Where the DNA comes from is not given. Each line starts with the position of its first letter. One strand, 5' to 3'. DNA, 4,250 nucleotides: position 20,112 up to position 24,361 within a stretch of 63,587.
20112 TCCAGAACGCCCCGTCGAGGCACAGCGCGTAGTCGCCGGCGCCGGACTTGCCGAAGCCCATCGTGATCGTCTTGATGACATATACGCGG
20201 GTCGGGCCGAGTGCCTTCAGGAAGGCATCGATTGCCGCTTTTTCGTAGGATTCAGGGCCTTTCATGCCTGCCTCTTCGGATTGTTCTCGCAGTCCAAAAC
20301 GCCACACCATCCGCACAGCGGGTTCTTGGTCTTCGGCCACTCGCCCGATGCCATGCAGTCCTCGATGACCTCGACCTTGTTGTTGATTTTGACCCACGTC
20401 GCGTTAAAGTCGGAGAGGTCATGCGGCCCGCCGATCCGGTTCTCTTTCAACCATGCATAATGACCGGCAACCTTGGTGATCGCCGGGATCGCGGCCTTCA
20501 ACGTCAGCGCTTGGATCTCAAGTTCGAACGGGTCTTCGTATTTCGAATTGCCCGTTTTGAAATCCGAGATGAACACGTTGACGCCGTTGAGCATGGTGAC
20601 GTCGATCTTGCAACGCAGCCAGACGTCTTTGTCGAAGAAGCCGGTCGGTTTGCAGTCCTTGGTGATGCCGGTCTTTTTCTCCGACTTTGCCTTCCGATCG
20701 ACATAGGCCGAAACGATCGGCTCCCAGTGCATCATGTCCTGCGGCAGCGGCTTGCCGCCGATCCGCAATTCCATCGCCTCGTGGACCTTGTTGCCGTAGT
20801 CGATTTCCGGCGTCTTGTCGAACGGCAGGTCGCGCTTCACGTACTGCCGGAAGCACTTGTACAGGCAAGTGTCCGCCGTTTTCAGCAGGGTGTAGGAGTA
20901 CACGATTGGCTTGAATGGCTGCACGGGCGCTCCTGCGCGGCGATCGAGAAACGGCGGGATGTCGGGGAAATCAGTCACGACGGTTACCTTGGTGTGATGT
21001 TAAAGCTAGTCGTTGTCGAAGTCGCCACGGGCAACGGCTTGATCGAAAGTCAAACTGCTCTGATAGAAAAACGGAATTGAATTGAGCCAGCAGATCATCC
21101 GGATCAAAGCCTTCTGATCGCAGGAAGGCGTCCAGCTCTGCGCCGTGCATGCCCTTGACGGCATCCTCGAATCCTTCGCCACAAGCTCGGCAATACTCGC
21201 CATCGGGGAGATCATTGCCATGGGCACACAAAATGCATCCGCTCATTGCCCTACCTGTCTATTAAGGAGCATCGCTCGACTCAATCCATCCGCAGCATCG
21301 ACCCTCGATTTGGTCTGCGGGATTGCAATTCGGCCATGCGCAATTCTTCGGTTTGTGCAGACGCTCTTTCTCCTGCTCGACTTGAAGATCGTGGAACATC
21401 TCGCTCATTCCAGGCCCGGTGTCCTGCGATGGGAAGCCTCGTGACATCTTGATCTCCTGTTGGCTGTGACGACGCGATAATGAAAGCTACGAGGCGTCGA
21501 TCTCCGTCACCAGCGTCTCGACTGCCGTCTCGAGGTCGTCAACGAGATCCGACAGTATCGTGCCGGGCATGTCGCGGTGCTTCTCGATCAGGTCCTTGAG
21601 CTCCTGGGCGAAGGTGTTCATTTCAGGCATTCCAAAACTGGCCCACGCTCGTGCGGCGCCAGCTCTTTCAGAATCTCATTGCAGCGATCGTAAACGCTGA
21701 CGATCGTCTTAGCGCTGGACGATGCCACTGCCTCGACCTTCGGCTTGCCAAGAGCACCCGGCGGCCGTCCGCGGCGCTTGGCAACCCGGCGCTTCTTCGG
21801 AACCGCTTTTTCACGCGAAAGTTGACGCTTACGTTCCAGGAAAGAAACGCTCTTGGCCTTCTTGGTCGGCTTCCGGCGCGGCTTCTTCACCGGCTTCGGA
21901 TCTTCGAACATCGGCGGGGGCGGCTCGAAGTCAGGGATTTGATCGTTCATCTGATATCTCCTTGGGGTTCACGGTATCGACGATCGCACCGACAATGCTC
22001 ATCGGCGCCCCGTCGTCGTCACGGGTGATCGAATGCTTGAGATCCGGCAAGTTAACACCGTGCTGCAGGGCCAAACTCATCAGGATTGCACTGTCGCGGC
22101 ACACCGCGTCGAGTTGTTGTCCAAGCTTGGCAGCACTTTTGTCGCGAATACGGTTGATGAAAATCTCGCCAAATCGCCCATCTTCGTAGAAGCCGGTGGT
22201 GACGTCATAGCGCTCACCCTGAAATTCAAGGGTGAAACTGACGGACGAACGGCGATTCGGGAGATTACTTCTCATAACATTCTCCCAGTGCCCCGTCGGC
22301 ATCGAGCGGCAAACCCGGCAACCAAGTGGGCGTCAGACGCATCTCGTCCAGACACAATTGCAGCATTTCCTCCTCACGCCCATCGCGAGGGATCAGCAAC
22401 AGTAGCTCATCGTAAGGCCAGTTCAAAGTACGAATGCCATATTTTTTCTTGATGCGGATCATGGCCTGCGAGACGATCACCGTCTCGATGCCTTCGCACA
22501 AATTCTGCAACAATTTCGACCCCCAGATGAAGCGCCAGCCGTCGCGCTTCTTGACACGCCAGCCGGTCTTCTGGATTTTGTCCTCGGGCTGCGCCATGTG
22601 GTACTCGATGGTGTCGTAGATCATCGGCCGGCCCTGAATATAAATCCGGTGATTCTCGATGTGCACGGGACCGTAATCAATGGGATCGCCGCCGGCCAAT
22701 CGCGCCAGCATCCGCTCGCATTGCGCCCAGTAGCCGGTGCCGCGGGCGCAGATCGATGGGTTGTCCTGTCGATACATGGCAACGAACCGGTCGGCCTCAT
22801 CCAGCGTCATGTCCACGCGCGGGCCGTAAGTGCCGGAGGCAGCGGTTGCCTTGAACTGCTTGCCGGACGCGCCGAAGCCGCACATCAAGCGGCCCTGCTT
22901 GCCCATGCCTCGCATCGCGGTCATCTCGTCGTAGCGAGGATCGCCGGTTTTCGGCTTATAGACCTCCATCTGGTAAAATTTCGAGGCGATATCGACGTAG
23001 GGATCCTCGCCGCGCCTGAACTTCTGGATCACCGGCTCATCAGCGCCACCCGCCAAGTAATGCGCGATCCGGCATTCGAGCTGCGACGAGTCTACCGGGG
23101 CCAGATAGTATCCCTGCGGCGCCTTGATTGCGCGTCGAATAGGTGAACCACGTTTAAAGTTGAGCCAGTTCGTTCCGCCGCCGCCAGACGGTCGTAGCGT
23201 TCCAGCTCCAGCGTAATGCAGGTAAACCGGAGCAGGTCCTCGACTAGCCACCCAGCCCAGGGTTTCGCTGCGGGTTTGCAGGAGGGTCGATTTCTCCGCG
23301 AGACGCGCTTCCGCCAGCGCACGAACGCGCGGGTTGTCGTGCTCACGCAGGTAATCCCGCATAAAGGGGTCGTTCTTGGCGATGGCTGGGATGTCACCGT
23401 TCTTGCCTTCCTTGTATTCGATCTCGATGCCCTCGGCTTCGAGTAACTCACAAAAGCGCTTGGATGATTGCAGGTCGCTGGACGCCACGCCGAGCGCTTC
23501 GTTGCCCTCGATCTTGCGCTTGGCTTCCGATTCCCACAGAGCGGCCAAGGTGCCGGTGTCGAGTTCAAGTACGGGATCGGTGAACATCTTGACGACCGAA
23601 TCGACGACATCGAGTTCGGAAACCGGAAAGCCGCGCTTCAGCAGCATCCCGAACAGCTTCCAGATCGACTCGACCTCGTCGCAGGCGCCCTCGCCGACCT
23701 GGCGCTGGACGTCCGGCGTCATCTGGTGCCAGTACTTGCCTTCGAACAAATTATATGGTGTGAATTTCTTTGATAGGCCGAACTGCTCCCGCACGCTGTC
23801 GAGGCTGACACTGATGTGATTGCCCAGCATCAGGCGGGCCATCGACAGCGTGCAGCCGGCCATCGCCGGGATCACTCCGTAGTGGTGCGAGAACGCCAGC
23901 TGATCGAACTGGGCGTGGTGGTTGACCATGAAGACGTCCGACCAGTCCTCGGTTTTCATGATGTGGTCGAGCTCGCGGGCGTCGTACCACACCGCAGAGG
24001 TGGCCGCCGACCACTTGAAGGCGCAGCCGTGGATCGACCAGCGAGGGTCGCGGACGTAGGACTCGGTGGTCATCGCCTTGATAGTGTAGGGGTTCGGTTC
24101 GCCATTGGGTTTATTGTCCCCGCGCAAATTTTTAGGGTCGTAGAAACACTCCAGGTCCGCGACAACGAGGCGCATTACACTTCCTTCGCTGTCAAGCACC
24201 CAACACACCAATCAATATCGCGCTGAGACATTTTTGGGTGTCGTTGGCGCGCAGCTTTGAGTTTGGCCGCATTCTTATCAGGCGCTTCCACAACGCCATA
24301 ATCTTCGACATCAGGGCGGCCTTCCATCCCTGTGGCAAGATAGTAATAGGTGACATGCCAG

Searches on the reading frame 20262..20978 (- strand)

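Call 29: search_protein_families(library=pfam, max_evalue=0.01, proteins=[window:20262-20978:-])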
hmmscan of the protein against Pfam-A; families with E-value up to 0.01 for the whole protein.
window:20262-20978:- (238 aa): 1 family
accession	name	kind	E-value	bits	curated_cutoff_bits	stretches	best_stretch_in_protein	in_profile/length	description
PF12705.13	PDDEXK_1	-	1.3e-05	25.7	22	0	28-97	3-72/247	PD-(D/E)XK nuclease superfamily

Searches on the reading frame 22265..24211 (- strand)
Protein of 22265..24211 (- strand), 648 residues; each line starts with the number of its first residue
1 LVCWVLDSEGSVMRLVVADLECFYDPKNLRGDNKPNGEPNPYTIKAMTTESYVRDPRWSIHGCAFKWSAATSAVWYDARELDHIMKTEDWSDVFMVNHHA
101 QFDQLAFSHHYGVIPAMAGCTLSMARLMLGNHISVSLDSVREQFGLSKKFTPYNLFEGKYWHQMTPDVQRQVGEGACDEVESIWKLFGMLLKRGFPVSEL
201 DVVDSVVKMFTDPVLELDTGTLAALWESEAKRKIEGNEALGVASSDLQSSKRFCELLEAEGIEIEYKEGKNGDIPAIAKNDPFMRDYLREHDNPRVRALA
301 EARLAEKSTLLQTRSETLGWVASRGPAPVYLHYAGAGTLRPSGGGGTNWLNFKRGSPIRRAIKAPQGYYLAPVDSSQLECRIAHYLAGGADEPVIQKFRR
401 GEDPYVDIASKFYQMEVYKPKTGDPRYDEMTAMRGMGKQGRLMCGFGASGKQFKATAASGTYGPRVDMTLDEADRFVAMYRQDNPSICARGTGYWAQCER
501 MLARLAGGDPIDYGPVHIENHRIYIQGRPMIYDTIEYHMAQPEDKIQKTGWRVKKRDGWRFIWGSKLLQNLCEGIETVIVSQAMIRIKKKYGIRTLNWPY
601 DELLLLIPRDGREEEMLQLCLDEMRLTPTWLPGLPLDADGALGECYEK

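Call 13: search_protein_families(library=pfam, max_evalue=0.001, proteins=[window:22265-24211:-])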
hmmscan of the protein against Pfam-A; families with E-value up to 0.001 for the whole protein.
window:22265-24211:- (648 aa): 1 family
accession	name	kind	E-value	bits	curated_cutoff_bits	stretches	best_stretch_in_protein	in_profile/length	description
PF00476.26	DNA_pol_A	-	3.1e-05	23.5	34.3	1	354-417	137-199/381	DNA polymerase family A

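Call 16: search_dna_similar(query=window:22265-24211:-, collection=phages, mode=protein, max_rows=25)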
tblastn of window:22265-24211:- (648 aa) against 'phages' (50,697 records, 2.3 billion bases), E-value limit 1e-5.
Records with a match: 85; places in all: 85; records where one place covers at least 80% of the query: 11.
Best place of each record, by identity: <60% 85.
By first word of the organism name: Corynebacterium 14; Bacteroides 13; Streptococcus 12; Pseudomonas 10; Rhizobium 4; Pectobacterium 4; Clostridium 3; Blautia 3; Lactococcus 2; Caudoviricetes 2; and 14 more.
By host as written in the record: Corynebacterium xerosis 13; Pseudomonas aeruginosa 6; - 5; Pectobacterium carotovorum 4; Blautia sp. 3; Rhizobium phaseoli N831 2; Lactococcus lactis SMQ-388 2; Rhodoferax sp. IMCC26218 2; and 40 more.
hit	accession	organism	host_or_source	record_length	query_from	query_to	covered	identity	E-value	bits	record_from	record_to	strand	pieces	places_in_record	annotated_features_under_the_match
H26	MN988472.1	Rhizobium phage RHph_TM3_14A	Rhizobium etli T3_14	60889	13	646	98%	29.6%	1e-53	205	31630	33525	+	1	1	DNA polymerase I protein | hypothetical protein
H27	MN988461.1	Rhizobium phage RHph_TM27A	Rhizobium phaseoli N831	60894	13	646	98%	29.6%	1e-53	205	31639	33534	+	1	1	DNA polymerase I protein | hypothetical protein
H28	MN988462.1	Rhizobium phage RHph_TM27B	Rhizobium phaseoli N831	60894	13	646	98%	29.6%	1e-53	205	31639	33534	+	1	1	DNA polymerase I protein | hypothetical protein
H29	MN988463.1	Rhizobium phage RHph_TM29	Rhizobium phaseoli N931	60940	13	646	98%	29.6%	1e-53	205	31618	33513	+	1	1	DNA polymerase I protein | hypothetical protein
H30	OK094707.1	Pseudomonas phage YMC17/07/R4900a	Pseudomonas aeruginosa YMC17/07/R4900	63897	16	636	96%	28.8%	1e-52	202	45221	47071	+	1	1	putative DNA polymerase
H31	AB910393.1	Pseudomonas phage KPP25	Pseudomonas aeruginosa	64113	16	636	96%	28.3%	5e-53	202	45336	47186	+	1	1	putative DNA polymerase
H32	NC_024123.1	Pseudomonas phage KPP25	Pseudomonas aeruginosa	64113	16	636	96%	28.3%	5e-53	202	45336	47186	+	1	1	DNA polymerase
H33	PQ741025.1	Pseudomonas phage CRPAP1904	Pseudomonas aeruginosa CRPA190 ...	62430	16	636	96%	28.2%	1e-50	196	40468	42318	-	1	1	DNA polymerase I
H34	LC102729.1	Pseudomonas phage phiR18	-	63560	16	636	96%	28.0%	2e-50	195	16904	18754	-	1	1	hypothetical protein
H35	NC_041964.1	Pseudomonas phage phiR18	-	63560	16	636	96%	28.0%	2e-50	195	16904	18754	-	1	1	DNA polymerase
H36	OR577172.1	Pseudomonas phage Rollin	Pseudomonas aeruginosa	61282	10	646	98%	26.5%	2e-38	159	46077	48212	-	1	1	hypothetical protein (x2)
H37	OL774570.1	Aeromonas phage phiA008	Aeromonas sp.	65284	247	640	61%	26.1%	6e-16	88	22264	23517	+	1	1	dpo: hypothetical protein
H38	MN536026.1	Pseudomonas phage vB_Pae-SS2019XI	Pseudomonas aeruginosa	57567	332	648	49%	26.9%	4e-10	69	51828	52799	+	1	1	DNA polymerase I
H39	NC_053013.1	Pseudomonas phage vB_Pae-SS2019XI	Pseudomonas aeruginosa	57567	332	648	49%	26.9%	4e-10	69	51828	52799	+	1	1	DNA polymerase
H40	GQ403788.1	Lactococcus phage 1358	Lactococcus lactis SMQ-388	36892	358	648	45%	28.7%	3e-14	82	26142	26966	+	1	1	putative DNA polymerase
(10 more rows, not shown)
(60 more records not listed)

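Call 19: find_related_loci(query=window:22265-24211:-, collection=viral_contigs, flank=10000)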
Query window:22265-24211:- (648 aa) in viral_contigs; peptide patterns used: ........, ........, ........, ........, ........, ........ (x = any residue, [..] = any of these).
6 stretches matched a pattern; 4 encode a relative of the query (tblastn E <= 1e-3); 4 distinct loci.
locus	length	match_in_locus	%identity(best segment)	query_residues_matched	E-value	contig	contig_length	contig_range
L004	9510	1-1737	79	70-648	0e+0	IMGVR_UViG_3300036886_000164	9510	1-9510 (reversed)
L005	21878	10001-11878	69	10-648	0e+0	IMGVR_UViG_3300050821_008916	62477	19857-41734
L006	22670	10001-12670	85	8-648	3e-174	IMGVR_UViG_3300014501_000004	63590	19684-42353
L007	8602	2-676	74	427-648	9e-110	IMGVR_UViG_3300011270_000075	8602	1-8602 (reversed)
